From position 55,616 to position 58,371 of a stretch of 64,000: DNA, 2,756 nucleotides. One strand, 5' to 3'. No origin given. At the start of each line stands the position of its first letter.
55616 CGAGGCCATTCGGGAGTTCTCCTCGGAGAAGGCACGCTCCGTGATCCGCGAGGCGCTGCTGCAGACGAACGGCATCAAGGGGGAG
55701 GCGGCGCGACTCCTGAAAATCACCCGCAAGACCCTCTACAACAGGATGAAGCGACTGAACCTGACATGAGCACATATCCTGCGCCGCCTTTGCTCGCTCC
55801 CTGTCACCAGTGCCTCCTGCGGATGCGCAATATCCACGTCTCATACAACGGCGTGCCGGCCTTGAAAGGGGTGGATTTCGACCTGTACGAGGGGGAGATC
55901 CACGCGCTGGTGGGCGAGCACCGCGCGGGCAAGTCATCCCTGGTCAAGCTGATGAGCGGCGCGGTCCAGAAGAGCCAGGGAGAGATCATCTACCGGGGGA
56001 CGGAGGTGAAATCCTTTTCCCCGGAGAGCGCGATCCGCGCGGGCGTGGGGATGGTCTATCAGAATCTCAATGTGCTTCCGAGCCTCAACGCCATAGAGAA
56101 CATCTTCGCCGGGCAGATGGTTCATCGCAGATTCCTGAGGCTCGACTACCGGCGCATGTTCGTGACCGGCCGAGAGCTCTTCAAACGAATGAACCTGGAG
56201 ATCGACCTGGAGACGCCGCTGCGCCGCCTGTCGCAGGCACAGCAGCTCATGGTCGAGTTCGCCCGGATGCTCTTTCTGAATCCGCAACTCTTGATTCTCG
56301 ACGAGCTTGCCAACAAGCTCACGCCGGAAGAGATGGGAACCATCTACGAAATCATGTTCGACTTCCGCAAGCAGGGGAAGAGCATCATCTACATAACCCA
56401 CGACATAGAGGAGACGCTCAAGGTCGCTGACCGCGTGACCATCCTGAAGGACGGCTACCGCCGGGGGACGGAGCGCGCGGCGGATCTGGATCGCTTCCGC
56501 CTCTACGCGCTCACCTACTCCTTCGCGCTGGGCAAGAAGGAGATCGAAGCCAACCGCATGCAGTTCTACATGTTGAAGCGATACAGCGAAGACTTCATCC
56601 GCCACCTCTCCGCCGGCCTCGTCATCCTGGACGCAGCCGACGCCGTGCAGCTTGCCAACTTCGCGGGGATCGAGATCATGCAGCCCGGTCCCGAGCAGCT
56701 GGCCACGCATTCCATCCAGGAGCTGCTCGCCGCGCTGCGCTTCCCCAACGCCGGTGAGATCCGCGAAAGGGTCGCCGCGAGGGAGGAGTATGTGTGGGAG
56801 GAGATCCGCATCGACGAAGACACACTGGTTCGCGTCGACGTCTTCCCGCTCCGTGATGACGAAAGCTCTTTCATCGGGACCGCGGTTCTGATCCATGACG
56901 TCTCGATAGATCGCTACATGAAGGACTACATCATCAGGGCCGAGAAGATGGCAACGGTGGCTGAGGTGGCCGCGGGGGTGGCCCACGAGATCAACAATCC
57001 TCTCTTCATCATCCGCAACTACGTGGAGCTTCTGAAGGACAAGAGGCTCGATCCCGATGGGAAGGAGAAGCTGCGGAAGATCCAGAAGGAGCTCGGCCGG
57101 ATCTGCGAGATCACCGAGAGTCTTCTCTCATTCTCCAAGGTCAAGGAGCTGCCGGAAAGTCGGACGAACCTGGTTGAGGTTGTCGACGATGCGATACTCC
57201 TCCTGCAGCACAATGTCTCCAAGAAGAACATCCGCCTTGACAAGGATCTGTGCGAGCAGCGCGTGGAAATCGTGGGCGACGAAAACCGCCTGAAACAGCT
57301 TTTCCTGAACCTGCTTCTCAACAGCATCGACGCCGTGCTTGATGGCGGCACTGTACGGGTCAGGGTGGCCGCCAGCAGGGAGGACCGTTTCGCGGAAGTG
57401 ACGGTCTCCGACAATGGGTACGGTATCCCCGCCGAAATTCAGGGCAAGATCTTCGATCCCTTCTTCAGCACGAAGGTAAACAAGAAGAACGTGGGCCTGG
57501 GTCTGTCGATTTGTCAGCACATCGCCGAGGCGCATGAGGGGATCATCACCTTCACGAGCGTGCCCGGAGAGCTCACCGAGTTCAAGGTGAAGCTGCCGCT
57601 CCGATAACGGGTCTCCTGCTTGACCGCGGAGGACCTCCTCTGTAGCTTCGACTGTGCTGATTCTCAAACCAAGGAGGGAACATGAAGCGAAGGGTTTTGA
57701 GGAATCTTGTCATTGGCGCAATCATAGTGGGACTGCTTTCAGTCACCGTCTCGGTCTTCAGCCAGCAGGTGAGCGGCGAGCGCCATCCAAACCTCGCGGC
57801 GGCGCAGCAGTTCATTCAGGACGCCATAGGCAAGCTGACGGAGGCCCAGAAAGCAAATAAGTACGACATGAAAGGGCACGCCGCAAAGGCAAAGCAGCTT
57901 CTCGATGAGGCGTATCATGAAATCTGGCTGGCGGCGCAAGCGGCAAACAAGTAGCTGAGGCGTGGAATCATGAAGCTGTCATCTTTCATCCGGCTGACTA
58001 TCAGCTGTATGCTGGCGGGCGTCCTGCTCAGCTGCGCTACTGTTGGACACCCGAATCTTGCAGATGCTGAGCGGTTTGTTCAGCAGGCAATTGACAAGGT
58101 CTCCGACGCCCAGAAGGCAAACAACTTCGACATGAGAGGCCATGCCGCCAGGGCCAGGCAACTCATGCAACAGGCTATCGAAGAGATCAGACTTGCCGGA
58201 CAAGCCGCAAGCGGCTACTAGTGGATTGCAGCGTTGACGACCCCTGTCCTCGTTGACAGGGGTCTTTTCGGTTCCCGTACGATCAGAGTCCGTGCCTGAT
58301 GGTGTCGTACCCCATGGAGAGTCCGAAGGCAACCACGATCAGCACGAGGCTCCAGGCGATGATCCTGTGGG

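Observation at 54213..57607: ABC-ATPase-domain histidine kinase paired with a sigma-54 activator next to xylFGH: a possible transporter-coupled sugar-sensing circuit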

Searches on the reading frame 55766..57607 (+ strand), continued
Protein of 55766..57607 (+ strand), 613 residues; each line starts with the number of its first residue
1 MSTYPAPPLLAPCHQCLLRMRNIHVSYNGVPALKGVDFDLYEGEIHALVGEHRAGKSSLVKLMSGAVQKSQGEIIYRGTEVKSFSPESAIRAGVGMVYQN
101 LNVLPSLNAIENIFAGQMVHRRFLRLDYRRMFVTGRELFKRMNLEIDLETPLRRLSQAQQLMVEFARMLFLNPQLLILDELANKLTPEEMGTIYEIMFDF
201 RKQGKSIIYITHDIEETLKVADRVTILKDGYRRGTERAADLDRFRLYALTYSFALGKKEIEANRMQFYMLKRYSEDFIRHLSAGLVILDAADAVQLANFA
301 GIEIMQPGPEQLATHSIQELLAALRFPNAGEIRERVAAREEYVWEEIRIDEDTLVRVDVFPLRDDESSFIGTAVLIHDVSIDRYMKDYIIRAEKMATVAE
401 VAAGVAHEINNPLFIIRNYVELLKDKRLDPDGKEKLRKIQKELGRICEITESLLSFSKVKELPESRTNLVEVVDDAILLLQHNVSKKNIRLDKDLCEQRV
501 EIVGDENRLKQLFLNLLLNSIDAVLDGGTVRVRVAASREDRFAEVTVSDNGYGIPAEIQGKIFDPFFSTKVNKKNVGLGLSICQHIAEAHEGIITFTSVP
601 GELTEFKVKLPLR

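Call 57: search_protein_families(library=ncbifam, proteins=[L001:7321-8406:-, L001:5651-7207:-, L085:4454-5551:+, L085:5580-6377:+, L084:6435-7442:-, L087:2907-3890:-, L088:5278-6327:-, L083:14195-15136:+, L082:12058-13254:-, L082:13366-14472:+], max_evalue=1e-20)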
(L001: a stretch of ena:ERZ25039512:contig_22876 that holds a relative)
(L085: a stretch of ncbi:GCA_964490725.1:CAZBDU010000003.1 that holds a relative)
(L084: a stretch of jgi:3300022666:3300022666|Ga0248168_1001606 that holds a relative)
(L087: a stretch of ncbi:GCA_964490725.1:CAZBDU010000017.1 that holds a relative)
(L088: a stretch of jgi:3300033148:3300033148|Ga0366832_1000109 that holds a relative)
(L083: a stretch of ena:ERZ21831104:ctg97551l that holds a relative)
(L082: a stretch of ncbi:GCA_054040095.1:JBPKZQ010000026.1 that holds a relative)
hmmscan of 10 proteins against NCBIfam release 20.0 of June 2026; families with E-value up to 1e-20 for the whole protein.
L001:7321-8406:- (361 aa): 3 families
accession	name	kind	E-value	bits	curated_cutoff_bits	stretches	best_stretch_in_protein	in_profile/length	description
TIGR02634.1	xylF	equivalog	8.5e-104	347.3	389.55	1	38-345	1-299/302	D-xylose ABC transporter substrate-binding protein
NF007680.0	PRK10355.1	equivalog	5.4e-101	338.1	504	1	29-349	19-331/331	D-xylose ABC transporter substrate-binding protein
NF040907.2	ChvE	equivalog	3.7e-62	210.4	460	1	38-347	1-323/324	multiple monosaccharide ABC transporter substrate-binding protein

L001:5651-7207:- (518 aa): 167 families (the best 25 are shown)
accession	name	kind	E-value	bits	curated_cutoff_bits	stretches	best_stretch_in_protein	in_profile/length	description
NF010069.0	PRK13549.1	equivalog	9.4e-203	674.3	699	1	6-510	3-505/513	xylose ABC transporter ATP-binding protein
NF040905.2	GguA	equivalog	1.3e-192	640.7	810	1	8-505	1-499/500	multiple monosaccharide ABC transporter ATP-binding protein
TIGR02633.1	xylG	equivalog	2e-174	580.8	723.65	1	9-506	2-499/500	D-xylose ABC transporter ATP-binding protein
NF008030.0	PRK10762.1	equivalog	1.1e-164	548.9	745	1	7-513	3-498/501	ribose ABC transporter ATP-binding protein RbsA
NF008442.0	PRK11288.1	equivalog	3.1e-158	527.2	689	1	6-507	5-496/504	L-arabinose ABC transporter ATP-binding protein AraG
NF008215.0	PRK10982.1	equivalog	7.2e-158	526.3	828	1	3-507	8-503/506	galactose/methyl galactoside ABC transporter ATP-binding protein MglA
NF007253.0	PRK09700.1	equivalog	2.9e-143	478.1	772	1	9-507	6-507/510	D-allose ABC transporter ATP-binding protein AlsA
NF041861.1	YtfR_transport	equivalog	9.1e-135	449.8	850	1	8-505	1-489/492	galactofuranose ABC transporter, ATP-binding protein YtfR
NF011967.0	PRK15439.1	equivalog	2e-115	386.2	586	1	5-509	8-502/510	autoinducer 2 ABC transporter ATP-binding protein LsrA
NF047930.1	ABC_ATP_B6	equivalog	6.1e-107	358.3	670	1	8-506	2-508/510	putative B6 ABC transporter ATP-binding protein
TIGR02315.1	ABC_phnC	equivalog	4.5e-57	193.2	266.1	2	8-236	1-234/243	phosphonate ABC transporter ATP-binding protein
TIGR03410.1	urea_trans_UrtE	equivalog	4.6e-57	193.1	285.8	2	9-243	1-227/230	urea ABC transporter ATP-binding subunit UrtE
TIGR02673.1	FtsE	equivalog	3.1e-55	187.2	264.85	2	8-224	1-213/214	cell division ATP-binding protein FtsE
TIGR04521.1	ECF_ATPase_2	equivalog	1.2e-54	185.3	330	2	279-500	17-235/279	energy-coupling factor transporter ATPase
NF043075.1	MMSYN1_0197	equivalog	5.1e-54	183.5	550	1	8-227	2-212/341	spermidine/putrescine ABC transporter ATP-binding protein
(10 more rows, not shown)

L085:4454-5551:+ (365 aa): 3 families
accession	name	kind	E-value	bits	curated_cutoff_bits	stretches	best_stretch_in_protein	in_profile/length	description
TIGR02634.1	xylF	equivalog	5.8e-74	249.4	389.55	1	52-344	12-299/302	D-xylose ABC transporter substrate-binding protein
NF007680.0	PRK10355.1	equivalog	1.2e-61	208.7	504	1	52-339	39-322/331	D-xylose ABC transporter substrate-binding protein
NF040907.2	ChvE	equivalog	2.7e-59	201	460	1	45-342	5-319/324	multiple monosaccharide ABC transporter substrate-binding protein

L085:5580-6377:+ (265 aa): 122 families (the best 25 are shown)
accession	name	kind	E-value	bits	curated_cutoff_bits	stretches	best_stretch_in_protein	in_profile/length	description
NF041861.1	YtfR_transport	equivalog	1.8e-61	208.1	850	1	17-259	1-235/492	galactofuranose ABC transporter, ATP-binding protein YtfR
NF010069.0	PRK13549.1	equivalog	2e-57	194.8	699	1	16-259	4-241/513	xylose ABC transporter ATP-binding protein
NF008442.0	PRK11288.1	equivalog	2e-55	188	689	1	15-255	5-238/504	L-arabinose ABC transporter ATP-binding protein AraG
NF007253.0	PRK09700.1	equivalog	4.1e-54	184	772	1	16-259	4-243/510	D-allose ABC transporter ATP-binding protein AlsA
NF047930.1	ABC_ATP_B6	equivalog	1.2e-53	182.5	670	1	16-244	1-219/510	putative B6 ABC transporter ATP-binding protein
NF008030.0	PRK10762.1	equivalog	3.4e-53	181.1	745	1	16-253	3-233/501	ribose ABC transporter ATP-binding protein RbsA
TIGR02633.1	xylG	equivalog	5.9e-52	176.8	723.65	1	17-259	1-239/500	D-xylose ABC transporter ATP-binding protein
NF040905.2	GguA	equivalog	5.7e-51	173.4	810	1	17-251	1-231/500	multiple monosaccharide ABC transporter ATP-binding protein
NF008215.0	PRK10982.1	equivalog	2.3e-50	171.6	828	1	16-259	12-247/506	galactose/methyl galactoside ABC transporter ATP-binding protein MglA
NF011967.0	PRK15439.1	equivalog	6.2e-49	166.8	586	1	15-260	9-239/510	autoinducer 2 ABC transporter ATP-binding protein LsrA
TIGR02315.1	ABC_phnC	equivalog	4.4e-43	147.4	266.1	1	17-240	1-225/243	phosphonate ABC transporter ATP-binding protein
TIGR00968.1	3a0106s01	subfamily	6e-38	130.7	342.75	1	20-238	3-208/237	sulfate ABC transporter ATP-binding protein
TIGR03410.1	urea_trans_UrtE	equivalog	3.6e-37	128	285.8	1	18-255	1-226/230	urea ABC transporter ATP-binding subunit UrtE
NF008449.1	PRK11300.1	equivalog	4.9e-37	127.5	362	1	15-243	3-236/255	high-affinity branched-chain amino acid ABC transporter ATP-binding protein LivG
TIGR03411.1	urea_trans_UrtD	equivalog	6.2e-37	127.5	304.1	1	17-241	2-222/242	urea ABC transporter ATP-binding protein UrtD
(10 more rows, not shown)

L084:6435-7442:- (335 aa): 2 families
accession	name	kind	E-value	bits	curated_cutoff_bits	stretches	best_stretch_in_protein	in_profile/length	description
NF007936.0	PRK10653.1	equivalog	5e-51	173.8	337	1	29-309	20-293/295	ribose ABC transporter substrate-binding protein RbsB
NF007254.0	PRK09701.1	equivalog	2.3e-30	105.9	335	1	33-298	22-293/311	D-allose transporter substrate-binding protein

L087:2907-3890:- (327 aa): 2 families
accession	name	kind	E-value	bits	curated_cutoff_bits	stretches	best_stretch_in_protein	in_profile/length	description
NF007936.0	PRK10653.1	equivalog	6.6e-34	117.6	337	1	45-304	39-295/295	ribose ABC transporter substrate-binding protein RbsB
NF007254.0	PRK09701.1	equivalog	9.5e-28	97.2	335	1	61-293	53-294/311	D-allose transporter substrate-binding protein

L088:5278-6327:- (349 aa): 3 families
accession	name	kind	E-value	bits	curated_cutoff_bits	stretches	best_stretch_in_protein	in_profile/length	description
TIGR02637.1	RhaS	equivalog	1.6e-24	86.7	342.25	1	73-299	9-235/302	rhamnose ABC transporter substrate-binding protein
NF052284.1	rhzpin_SBP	equivalog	9.3e-23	80.8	420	1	68-343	7-277/289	rhizopine catabolism ABC transporter substrate-binding protein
NF007254.0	PRK09701.1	equivalog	1.4e-21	77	335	1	67-310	29-277/311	D-allose transporter substrate-binding protein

L083:14195-15136:+ (313 aa): 4 families
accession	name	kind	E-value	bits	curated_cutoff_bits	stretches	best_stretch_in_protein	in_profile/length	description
NF041827.1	YtfQ_transport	equivalog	9.8e-30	103.6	510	1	2-255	3-257/320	galactofuranose ABC transporter, galactofuranose-binding protein YtfQ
NF007936.0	PRK10653.1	equivalog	5.8e-27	94.8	337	1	8-284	11-277/295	ribose ABC transporter substrate-binding protein RbsB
NF007254.0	PRK09701.1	equivalog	1.8e-23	83.2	335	1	3-267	3-268/311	D-allose transporter substrate-binding protein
TIGR02634.1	xylF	equivalog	1.3e-21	77.5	389.55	1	59-287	30-258/302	D-xylose ABC transporter substrate-binding protein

L082:12058-13254:- (398 aa): 3 families
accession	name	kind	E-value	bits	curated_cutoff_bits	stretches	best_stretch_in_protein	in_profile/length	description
TIGR02634.1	xylF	equivalog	2.1e-103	346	389.55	1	90-395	1-302/302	D-xylose ABC transporter substrate-binding protein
NF007680.0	PRK10355.1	equivalog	2.4e-98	329.4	504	1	88-396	26-331/331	D-xylose ABC transporter substrate-binding protein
NF040907.2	ChvE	equivalog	1.4e-58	198.6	460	1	90-395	1-324/324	multiple monosaccharide ABC transporter substrate-binding protein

L082:13366-14472:+ (368 aa): 4 families
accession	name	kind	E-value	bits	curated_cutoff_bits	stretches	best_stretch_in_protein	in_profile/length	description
TIGR02634.1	xylF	equivalog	7.3e-110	367.3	389.55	1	41-349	1-300/302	D-xylose ABC transporter substrate-binding protein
NF007680.0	PRK10355.1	equivalog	2.4e-102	342.5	504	1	38-352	25-331/331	D-xylose ABC transporter substrate-binding protein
NF040907.2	ChvE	equivalog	2.8e-62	210.8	460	1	41-350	1-323/324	multiple monosaccharide ABC transporter substrate-binding protein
NF007936.0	PRK10653.1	equivalog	1.6e-24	86.8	337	1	61-302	53-284/295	ribose ABC transporter substrate-binding protein RbsB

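Call 58: find_encoding_contigs(protein=P0071, flank=9000, max_places=2)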
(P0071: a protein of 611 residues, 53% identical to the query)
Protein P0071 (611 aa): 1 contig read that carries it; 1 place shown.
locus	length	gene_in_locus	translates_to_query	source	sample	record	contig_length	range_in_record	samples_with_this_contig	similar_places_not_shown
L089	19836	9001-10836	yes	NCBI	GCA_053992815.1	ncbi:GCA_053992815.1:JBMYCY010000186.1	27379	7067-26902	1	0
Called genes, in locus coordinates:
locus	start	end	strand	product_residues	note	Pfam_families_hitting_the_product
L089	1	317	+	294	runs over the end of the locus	PF13419:HAD_2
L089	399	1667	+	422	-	PF09861:Lar_N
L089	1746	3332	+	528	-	PF16257:UxaE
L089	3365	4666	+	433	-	PF02614:UxaC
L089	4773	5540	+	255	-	-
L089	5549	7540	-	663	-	-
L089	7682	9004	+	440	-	PF00072:Response_reg, PF00004:AAA (faint), PF00158:Sigma54_activat, PF14532:Sigma54_activ_2, PF07728:AAA_5, PF25601:AAA_lid_14, PF02954:HTH_8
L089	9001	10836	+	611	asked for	PF00005:ABC_tran, PF00989:PAS (weak), PF13426:PAS_9 (weak), PF13596:PAS_10 (weak), PF00512:HisKA, PF02518:HATPase_c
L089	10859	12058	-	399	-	PF02653:BPD_transp_2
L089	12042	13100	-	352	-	PF00532:Peripla_BP_1, PF13407:Peripla_BP_4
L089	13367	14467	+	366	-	PF00532:Peripla_BP_1, PF13407:Peripla_BP_4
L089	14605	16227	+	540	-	PF09818:ABC_ATPase (faint), PF00005:ABC_tran, PF13304:AAA_21 (faint), PF00005:ABC_tran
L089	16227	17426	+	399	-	PF02653:BPD_transp_2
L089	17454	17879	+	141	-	-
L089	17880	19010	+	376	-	PF01261:AP_endonuc_2 (faint)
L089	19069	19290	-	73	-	-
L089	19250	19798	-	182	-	PF03781:FGE-sulfatase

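Call 77: find_encoding_contigs(protein=P0100, flank=7000, max_places=1)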
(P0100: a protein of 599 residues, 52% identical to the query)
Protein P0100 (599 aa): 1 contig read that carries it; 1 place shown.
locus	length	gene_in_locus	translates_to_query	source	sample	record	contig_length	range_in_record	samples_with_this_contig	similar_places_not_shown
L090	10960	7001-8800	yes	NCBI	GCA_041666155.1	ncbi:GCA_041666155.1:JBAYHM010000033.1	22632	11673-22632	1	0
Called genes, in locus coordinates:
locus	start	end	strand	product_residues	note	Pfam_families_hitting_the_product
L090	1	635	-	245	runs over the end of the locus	PF04909:Amidohydro_2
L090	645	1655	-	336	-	PF00532:Peripla_BP_1, PF13407:Peripla_BP_4, PF13458:Peripla_BP_6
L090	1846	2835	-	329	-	PF00532:Peripla_BP_1, PF13407:Peripla_BP_4, PF13458:Peripla_BP_6, PF13377:Peripla_BP_3 (weak)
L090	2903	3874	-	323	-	PF02653:BPD_transp_2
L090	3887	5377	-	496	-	PF00005:ABC_tran, PF02463:SMC_N (faint), PF13304:AAA_21 (faint), PF00005:ABC_tran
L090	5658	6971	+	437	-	PF00072:Response_reg, PF00158:Sigma54_activat, PF14532:Sigma54_activ_2, PF25601:AAA_lid_14, PF02954:HTH_8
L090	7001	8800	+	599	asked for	PF00005:ABC_tran, PF00989:PAS (weak), PF08448:PAS_4 (weak), PF00512:HisKA, PF02518:HATPase_c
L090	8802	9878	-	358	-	-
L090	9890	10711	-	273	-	PF00106:adh_short, PF08659:KR, PF23441:SDR (faint), PF13561:adh_short_C2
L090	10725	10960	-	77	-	PF06808:DctM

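Call 78: find_encoding_contigs(protein=P0089, flank=7000, max_places=1)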
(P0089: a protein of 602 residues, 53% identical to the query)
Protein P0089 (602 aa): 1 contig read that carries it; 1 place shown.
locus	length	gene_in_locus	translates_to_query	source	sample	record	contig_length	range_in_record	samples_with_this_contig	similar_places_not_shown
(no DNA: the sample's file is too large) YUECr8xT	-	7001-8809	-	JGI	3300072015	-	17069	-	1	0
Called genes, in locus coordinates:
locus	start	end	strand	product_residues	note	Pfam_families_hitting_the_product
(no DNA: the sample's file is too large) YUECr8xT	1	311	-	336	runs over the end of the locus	PF01113:DapB_N (weak), PF19328:DAP_DH_C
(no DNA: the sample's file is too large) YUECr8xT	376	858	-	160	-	-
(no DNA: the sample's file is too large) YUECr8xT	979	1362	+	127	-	PF18765:Polbeta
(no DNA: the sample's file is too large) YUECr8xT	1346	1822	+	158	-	PF20797:HepT-like_2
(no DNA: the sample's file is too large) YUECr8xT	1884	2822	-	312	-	PF00532:Peripla_BP_1, PF13407:Peripla_BP_4, PF13377:Peripla_BP_3 (weak)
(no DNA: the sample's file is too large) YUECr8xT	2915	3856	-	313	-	PF02653:BPD_transp_2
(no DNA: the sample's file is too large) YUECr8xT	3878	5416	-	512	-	PF02367:TsaE (faint), PF00005:ABC_tran, PF13191:AAA_16 (faint), PF13304:AAA_21 (faint), PF13401:AAA_22 (faint), PF00005:ABC_tran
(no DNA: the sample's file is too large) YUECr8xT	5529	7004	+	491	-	PF00072:Response_reg, PF00004:AAA (faint), PF00158:Sigma54_activat, PF14532:Sigma54_activ_2, PF07728:AAA_5 (weak), PF25601:AAA_lid_14, PF02954:HTH_8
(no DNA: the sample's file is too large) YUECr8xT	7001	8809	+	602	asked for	PF00005:ABC_tran, PF13596:PAS_10 (weak), PF00512:HisKA, PF02518:HATPase_c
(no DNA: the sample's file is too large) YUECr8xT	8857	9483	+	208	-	PF13229:Beta_helix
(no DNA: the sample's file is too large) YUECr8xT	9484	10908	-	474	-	PF01565:FAD_binding_4, PF02913:FAD-oxidase_C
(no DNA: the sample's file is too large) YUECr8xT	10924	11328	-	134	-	?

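Call 79: find_encoding_contigs(protein=P0075, flank=7000, max_places=1)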
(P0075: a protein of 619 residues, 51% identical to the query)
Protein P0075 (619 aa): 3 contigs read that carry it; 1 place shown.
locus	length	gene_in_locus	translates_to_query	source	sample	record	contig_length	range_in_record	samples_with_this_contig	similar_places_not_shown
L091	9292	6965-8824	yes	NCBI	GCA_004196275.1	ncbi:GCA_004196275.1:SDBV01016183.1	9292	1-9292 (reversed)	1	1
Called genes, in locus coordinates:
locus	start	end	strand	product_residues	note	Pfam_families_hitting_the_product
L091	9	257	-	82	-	-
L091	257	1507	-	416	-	PF01208:URO-D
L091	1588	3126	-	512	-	PF00005:ABC_tran, PF09818:ABC_ATPase (faint), PF13304:AAA_21 (faint), PF00005:ABC_tran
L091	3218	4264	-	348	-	PF00532:Peripla_BP_1 (weak), PF13407:Peripla_BP_4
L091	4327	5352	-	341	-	PF02653:BPD_transp_2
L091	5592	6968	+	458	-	PF00072:Response_reg, PF00158:Sigma54_activat, PF14532:Sigma54_activ_2, PF00004:AAA (weak), PF07726:AAA_3 (weak), PF07728:AAA_5, PF25601:AAA_lid_14, PF02954:HTH_8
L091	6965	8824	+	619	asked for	PF00005:ABC_tran, PF00989:PAS (weak), PF13188:PAS_8 (weak), PF08448:PAS_4 (faint), PF00512:HisKA, PF02518:HATPase_c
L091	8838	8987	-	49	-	-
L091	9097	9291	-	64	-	?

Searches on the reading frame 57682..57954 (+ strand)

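Call 6: search_protein_families(library=pfam, proteins=[window:57682-57954:+], max_evalue=0.01)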
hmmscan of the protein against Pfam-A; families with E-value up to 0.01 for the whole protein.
window:57682-57954:+ (90 aa): 1 family
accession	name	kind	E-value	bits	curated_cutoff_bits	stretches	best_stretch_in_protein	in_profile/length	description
PF19880.4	DUF6353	-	0.0024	17.9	25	1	9-77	69-136/253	Family of unknown function (DUF6353)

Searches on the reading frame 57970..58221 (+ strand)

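Call 6: search_protein_families(library=pfam, proteins=[window:57970-58221:+], max_evalue=0.01)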
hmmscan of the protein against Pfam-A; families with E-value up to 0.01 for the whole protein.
window:57970-58221:+ (83 aa): 1 family
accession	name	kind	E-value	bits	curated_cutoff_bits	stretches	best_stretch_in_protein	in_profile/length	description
PF14346.11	DUF4398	-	0.0044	17.9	27.9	1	28-80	19-66/78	Domain of unknown function (DUF4398)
